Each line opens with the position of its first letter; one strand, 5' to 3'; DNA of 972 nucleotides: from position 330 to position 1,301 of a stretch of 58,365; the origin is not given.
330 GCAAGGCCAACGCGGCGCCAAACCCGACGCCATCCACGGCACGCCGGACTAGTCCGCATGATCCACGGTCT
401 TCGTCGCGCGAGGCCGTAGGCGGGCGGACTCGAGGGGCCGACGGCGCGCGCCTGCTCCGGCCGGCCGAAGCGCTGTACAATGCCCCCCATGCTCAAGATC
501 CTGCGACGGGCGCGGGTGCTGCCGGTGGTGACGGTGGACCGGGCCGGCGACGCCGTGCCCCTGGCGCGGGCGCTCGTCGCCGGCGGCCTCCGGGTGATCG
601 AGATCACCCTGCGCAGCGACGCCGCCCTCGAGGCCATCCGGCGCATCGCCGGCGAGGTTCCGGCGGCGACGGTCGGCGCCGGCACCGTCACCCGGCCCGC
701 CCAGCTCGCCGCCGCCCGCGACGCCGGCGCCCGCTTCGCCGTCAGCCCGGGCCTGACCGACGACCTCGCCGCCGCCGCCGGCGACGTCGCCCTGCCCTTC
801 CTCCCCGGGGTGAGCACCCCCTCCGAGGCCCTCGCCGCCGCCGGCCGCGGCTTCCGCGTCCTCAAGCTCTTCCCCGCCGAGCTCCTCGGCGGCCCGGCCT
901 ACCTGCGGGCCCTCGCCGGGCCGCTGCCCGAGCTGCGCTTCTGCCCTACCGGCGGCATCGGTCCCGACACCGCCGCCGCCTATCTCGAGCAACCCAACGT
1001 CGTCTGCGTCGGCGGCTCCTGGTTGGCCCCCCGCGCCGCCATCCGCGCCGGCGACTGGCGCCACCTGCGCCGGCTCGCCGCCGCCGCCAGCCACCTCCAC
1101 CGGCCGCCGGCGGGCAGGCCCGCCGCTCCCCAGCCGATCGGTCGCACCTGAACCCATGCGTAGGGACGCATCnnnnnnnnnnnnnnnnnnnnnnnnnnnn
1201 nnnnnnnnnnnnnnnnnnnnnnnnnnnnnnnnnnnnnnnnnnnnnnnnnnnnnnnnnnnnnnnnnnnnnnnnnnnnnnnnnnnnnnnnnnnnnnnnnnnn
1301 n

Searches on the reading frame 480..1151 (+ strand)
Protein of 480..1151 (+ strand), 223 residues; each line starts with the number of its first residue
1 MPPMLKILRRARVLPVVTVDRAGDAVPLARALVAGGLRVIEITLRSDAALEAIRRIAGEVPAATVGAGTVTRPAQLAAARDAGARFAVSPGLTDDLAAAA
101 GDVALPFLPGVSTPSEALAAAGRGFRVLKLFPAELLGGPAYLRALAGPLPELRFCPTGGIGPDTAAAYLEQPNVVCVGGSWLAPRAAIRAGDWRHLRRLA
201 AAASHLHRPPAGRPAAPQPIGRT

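Call 3: search_protein_families(library=pfam, proteins=[window:480-1151:+], max_evalue=0.1)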
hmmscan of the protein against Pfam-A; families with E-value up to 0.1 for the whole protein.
window:480-1151:+ (223 aa): 1 family
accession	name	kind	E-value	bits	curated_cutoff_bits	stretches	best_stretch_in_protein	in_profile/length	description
PF01081.25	Aldolase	-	2e-68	230.1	27.8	1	6-198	3-195/196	KDPG and KHG aldolase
